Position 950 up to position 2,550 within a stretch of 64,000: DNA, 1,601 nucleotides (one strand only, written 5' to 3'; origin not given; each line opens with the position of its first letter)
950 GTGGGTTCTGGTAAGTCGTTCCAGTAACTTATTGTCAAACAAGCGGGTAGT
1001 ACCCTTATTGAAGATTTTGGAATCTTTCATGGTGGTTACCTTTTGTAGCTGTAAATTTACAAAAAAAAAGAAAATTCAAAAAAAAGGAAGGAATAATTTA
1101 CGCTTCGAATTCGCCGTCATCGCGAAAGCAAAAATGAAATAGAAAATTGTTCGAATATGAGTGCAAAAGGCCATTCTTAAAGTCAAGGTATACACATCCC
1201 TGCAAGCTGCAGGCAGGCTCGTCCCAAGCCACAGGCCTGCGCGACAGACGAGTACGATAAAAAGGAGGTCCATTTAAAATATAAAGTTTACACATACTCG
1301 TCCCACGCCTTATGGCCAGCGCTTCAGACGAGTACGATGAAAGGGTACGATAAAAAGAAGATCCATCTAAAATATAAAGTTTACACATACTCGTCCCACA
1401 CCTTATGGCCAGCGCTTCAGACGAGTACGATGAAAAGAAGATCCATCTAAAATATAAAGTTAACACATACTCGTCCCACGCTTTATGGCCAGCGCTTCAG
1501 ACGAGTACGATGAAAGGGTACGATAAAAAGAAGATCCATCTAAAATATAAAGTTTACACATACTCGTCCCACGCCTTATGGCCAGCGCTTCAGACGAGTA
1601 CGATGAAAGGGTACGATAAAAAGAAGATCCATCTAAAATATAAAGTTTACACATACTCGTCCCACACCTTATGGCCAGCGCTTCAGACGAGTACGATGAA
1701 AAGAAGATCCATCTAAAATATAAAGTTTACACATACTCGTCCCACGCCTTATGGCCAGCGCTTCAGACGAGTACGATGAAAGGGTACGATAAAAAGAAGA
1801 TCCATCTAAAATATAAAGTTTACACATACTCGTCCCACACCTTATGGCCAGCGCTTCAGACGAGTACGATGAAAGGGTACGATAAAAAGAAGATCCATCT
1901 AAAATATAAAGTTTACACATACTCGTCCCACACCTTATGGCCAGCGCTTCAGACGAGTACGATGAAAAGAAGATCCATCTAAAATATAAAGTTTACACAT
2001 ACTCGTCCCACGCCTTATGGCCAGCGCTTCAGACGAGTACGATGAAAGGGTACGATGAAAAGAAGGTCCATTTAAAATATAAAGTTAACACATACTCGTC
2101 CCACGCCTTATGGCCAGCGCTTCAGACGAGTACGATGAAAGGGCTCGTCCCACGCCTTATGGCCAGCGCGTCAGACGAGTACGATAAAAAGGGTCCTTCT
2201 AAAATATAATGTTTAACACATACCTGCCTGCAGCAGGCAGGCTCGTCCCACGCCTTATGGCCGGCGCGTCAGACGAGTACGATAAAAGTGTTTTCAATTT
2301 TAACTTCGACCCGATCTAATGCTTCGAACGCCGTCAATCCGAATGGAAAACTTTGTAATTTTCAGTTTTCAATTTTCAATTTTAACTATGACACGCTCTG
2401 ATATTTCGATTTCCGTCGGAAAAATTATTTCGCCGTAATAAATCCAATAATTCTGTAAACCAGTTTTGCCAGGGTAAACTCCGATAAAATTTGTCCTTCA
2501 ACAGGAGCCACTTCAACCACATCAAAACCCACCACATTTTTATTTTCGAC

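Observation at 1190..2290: A 1.1 kb tandem array of hairpin-containing units that belongs to a dispersed repeat family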

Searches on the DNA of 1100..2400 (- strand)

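Call 26: search_rna_families(source=window, start=1100, end=2400, threshold=evalue, max_evalue=10)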
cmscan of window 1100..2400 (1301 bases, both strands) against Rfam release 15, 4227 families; matches with E-value up to 10: 0.
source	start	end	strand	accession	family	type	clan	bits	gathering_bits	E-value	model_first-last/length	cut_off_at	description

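Call 32: build_rna_model(alignment_id=A2, structure=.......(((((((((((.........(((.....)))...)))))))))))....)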
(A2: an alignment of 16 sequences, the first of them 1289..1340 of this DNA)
Model R1 built from alignment A2 (16 sequences, 56 columns); structure: as given.
model positions 52; base pairs 14; branch points 0; effective number of sequences 5.04; information 1.066 bits per position. Calibrated on 0.2 Mb of random sequence (short: E-values are rough).
structure used (alignment columns):
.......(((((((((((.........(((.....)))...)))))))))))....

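Call 33: search_with_rna_model(model_id=R1, sources=[window, L006, L017, L052, L065, L086, L087, L088], max_evalue=10, filters=off)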
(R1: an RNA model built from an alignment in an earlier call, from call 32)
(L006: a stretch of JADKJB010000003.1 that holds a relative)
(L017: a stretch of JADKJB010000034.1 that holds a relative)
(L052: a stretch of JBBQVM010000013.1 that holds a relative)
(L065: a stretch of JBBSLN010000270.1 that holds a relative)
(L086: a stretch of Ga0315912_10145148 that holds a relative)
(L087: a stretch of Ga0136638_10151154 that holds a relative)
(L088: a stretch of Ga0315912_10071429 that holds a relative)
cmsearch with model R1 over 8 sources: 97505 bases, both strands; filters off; matches with E-value up to 10: 55.
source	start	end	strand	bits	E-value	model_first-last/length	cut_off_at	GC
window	34740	34790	-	74.5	3.9e-22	1-52/52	no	0.63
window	1289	1340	-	74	5.8e-22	1-52/52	no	0.54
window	1555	1606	-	74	5.8e-22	1-52/52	no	0.54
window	1728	1779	-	74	5.8e-22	1-52/52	no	0.54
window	1994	2045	-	74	5.8e-22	1-52/52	no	0.54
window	2087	2138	-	73.8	6.9e-22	1-52/52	no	0.54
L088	2166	2217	-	73.5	8.6e-22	1-52/52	no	0.62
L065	863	914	-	73.2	1e-21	1-52/52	no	0.58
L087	321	372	+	73.2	1e-21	1-52/52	no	0.58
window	1382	1433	-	72.9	1.4e-21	1-52/52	no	0.52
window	1648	1699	-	72.9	1.4e-21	1-52/52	no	0.52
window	1821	1872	-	72.9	1.4e-21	1-52/52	no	0.52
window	1914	1965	-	72.9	1.4e-21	1-52/52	no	0.52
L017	7267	7317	+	72.9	1.4e-21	1-52/52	no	0.61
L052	6728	6778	-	71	5.9e-21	1-52/52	no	0.63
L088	1294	1346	+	69.6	1.6e-20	1-52/52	no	0.58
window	2234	2285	-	69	2.6e-20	1-52/52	no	0.63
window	1462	1513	-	68.3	4.6e-20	1-52/52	no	0.52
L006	6996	7046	+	65.8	3e-19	1-52/52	no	0.65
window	1210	1260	-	64.9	6.2e-19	1-52/52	no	0.63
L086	17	69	-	59.4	4.2e-17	1-52/52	no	0.55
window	2139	2187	-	56.3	4.5e-16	1-52/52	no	0.59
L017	7267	7317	-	18.6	0.0017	1-52/52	no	0.61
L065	863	914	+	15.7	0.015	1-52/52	no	0.58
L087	321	372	-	15.7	0.015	1-52/52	no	0.58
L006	6996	7046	-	15.4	0.018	1-52/52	no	0.65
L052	6728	6778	+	15.1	0.025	1-52/52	no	0.63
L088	2166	2217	+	15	0.025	1-52/52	no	0.62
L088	1294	1346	-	13.7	0.068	1-52/52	no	0.58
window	1289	1340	+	13.3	0.094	1-52/52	no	0.54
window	1555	1606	+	13.3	0.094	1-52/52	no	0.54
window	1728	1779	+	13.3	0.094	1-52/52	no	0.54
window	1994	2045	+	13.3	0.094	1-52/52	no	0.54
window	1462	1513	+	12.3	0.2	1-52/52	no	0.52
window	2087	2138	+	12.3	0.2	1-52/52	no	0.54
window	1382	1433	+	12.2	0.22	1-52/52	no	0.52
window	1648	1699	+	12.2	0.22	1-52/52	no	0.52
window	1821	1872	+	12.2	0.22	1-52/52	no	0.52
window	1914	1965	+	12.2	0.22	1-52/52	no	0.52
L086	17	69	+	10.2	1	1-52/52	no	0.55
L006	1287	1309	+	7.5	8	1-52/52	no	0.17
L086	1401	1447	+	7.3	9.5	1-52/52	no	0.4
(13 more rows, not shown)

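Call 45: search_with_rna_model(model_id=R1, sources=[L090, L091, L092, L093], max_evalue=1, filters=off, show_alignments=6)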
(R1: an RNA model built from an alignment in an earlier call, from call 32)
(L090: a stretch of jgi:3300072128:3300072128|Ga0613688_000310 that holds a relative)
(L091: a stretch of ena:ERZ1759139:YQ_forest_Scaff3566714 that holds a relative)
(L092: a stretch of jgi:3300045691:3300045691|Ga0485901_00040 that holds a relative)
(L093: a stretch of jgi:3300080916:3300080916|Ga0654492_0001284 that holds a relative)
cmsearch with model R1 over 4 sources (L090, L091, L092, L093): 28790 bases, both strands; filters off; matches with E-value up to 1: 37.
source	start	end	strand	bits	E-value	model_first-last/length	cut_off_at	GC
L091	4561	4611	-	36.8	4.3e-10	1-52/52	no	0.57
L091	3902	3954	+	29.7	9.9e-08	1-52/52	no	0.53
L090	846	876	+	25.5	2.4e-06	1-52/52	no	0.61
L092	3881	3911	+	25.2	3e-06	1-52/52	no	0.42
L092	4598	4638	-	24.2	6.6e-06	1-52/52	no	0.59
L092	3749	3779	+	23.6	1e-05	1-52/52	no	0.45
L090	1577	1607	-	23.2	1.4e-05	1-52/52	no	0.58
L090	1697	1727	-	23.2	1.4e-05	1-52/52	no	0.58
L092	4866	4906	-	23.1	1.5e-05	1-52/52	no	0.51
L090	1637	1667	-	22.8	1.9e-05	1-52/52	no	0.55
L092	3829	3869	-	22.6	2.2e-05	1-52/52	no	0.54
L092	4726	4766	-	22.4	2.5e-05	1-52/52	no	0.54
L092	3531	3561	+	22.3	2.9e-05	1-52/52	no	0.52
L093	1585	1615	+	21.9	3.8e-05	1-52/52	no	0.65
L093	2250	2280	-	20.9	8e-05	1-52/52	no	0.61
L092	4646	4676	+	20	0.00016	1-52/52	no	0.52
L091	3902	3954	-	17.8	0.0009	1-52/52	no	0.53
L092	3701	3741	-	16.8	0.002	1-52/52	no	0.54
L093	2250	2280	+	16.1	0.0033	1-52/52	no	0.61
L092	4787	4818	+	14.4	0.012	1-52/52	no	0.47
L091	4561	4611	+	14.1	0.015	1-52/52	no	0.57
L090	1506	1536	-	13.3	0.028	1-52/52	no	0.58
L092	3881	3911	-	13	0.037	1-52/52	no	0.42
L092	3749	3779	-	12.2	0.066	1-52/52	no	0.45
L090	1637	1667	+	11.7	0.094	1-52/52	no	0.55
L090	1577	1607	+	11.7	0.094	1-52/52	no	0.58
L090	1697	1727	+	11.7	0.094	1-52/52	no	0.58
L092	3829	3869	+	10.9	0.17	1-52/52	no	0.54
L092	4598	4638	+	10.4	0.27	1-52/52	no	0.59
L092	3531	3561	-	10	0.35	1-52/52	no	0.52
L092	4866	4906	+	9.9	0.39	1-52/52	no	0.51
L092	3610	3650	-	9.6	0.5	1-52/52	no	0.54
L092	4646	4676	-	9.5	0.53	1-52/52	no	0.52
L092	4726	4766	+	9.3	0.59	1-52/52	no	0.54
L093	1585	1615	-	9.3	0.61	1-52/52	no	0.65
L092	2920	2964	+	9.2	0.66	1-52/52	no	0.47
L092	5472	5528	+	9.1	0.71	1-52/52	no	0.44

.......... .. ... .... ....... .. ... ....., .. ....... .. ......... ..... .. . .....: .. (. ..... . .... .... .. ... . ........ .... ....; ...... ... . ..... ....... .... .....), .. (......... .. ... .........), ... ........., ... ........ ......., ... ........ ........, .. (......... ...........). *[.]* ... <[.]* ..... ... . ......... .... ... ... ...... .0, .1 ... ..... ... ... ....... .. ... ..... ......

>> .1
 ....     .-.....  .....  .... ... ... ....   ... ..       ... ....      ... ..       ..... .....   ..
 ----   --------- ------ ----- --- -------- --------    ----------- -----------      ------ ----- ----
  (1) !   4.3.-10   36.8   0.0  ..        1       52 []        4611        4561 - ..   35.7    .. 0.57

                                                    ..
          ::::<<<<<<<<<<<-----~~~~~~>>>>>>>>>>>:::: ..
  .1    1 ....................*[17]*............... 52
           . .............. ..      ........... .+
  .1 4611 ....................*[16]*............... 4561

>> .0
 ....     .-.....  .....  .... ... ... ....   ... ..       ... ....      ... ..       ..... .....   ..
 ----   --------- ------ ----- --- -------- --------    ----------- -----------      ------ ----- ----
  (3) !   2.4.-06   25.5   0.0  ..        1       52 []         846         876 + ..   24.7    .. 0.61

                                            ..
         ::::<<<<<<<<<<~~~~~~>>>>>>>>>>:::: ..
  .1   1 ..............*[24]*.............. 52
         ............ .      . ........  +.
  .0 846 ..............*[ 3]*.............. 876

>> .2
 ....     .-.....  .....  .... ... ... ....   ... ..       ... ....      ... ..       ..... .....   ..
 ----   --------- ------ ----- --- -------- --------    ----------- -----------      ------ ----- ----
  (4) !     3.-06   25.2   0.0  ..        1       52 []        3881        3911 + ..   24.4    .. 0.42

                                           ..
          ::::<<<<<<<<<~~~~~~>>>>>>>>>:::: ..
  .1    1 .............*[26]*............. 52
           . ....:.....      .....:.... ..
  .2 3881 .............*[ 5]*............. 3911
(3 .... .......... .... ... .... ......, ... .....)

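Call 68: search_with_rna_model(model_id=R1, sources=[L094, L095], max_evalue=0.01, filters=off, show_alignments=6)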
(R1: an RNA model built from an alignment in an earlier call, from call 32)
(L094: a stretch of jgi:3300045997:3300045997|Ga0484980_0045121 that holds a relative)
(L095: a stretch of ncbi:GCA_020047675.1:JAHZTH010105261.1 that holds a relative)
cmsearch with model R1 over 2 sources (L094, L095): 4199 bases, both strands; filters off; matches with E-value up to 0.01: 8.
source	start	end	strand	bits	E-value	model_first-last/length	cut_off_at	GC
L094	1618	1669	-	65.4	1.8e-20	1-52/52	no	0.54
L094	561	611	+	61.7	3.2e-19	1-52/52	no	0.73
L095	1135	1185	-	61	5.2e-19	1-52/52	no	0.61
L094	1482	1533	-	53.8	1.3e-16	1-52/52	no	0.62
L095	101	152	+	34.9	2.7e-10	1-52/52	no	0.73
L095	320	369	+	18.5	7.6e-05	1-52/52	no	0.62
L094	1618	1669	+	17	0.00024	1-52/52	no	0.54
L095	1135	1185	+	15.4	0.00081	1-52/52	no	0.61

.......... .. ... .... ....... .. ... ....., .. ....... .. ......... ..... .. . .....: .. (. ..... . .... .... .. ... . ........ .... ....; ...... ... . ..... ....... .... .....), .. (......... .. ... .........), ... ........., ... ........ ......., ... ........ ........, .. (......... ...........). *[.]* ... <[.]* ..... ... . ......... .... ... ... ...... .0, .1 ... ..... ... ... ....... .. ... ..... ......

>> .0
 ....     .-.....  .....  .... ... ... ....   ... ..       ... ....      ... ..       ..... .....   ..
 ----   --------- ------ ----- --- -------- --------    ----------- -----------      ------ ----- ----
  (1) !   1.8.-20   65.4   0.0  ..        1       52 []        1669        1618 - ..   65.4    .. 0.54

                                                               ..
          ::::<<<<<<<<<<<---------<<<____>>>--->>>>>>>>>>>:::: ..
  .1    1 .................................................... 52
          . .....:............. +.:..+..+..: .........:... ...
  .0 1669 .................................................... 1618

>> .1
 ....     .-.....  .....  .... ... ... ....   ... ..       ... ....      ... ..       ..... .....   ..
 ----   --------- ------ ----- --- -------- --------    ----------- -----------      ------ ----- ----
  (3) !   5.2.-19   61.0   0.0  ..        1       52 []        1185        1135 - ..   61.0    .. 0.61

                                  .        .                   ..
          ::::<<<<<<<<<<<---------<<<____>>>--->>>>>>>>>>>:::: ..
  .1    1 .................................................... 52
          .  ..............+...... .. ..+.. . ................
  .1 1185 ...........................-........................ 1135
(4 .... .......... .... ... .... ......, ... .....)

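Call 73: search_with_rna_model(model_id=R1, sources=[window, L006, L017, L052, L065, L086, L088, L091, L094, L095], max_evalue=0.000001, make_alignment=true)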
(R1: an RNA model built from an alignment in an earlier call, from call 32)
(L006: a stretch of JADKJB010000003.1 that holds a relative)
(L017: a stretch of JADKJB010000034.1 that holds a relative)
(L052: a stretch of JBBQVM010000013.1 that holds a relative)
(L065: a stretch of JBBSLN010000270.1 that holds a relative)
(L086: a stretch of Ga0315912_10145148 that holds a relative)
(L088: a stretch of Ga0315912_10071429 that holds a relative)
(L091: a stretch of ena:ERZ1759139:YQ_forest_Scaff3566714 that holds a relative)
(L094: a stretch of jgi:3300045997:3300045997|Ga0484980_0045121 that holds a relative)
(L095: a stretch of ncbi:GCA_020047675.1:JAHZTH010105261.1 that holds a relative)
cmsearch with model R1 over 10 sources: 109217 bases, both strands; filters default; matches with E-value up to 0.000001: 30.
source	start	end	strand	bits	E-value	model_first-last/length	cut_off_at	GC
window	34740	34790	-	74.5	4.4e-22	1-52/52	no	0.63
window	1289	1340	-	74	6.5e-22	1-52/52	no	0.54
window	1555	1606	-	74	6.5e-22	1-52/52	no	0.54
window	1728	1779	-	74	6.5e-22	1-52/52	no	0.54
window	1994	2045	-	74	6.5e-22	1-52/52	no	0.54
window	2087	2138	-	73.8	7.7e-22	1-52/52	no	0.54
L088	2166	2217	-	73.5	9.6e-22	1-52/52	no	0.62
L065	863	914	-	73.2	1.2e-21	1-52/52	no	0.58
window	1382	1433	-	72.9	1.5e-21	1-52/52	no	0.52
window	1648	1699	-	72.9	1.5e-21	1-52/52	no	0.52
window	1821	1872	-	72.9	1.5e-21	1-52/52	no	0.52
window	1914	1965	-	72.9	1.5e-21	1-52/52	no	0.52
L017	7267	7317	+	72.9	1.5e-21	1-52/52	no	0.61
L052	6728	6778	-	71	6.6e-21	1-52/52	no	0.63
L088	1294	1346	+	69.6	1.8e-20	1-52/52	no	0.58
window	2234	2285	-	69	2.9e-20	1-52/52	no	0.63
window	1462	1513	-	68.3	5.1e-20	1-52/52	no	0.52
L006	6996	7046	+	65.8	3.4e-19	1-52/52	no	0.65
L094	1618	1669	-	65.4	4.7e-19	1-52/52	no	0.54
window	1210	1260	-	64.9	6.9e-19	1-52/52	no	0.63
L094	561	611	+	61.7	8.2e-18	1-52/52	no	0.73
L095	1135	1185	-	61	1.3e-17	1-52/52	no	0.61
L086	17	69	-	59.4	4.7e-17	1-52/52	no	0.55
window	2139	2187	-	56.3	5e-16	1-52/52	no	0.59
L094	1482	1533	-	53.8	3.3e-15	1-52/52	no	0.62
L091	4561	4611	-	36.8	1.6e-09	1-52/52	no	0.57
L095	101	152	+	34.9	7e-09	1-52/52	no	0.73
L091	3902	3954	+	29.7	3.8e-07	1-52/52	no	0.53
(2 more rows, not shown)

Alignment A5: 30 matches aligned to the model, 72 columns, each read 5' to 3' on its own strand. Consensus structure (alignment columns), stored with it:
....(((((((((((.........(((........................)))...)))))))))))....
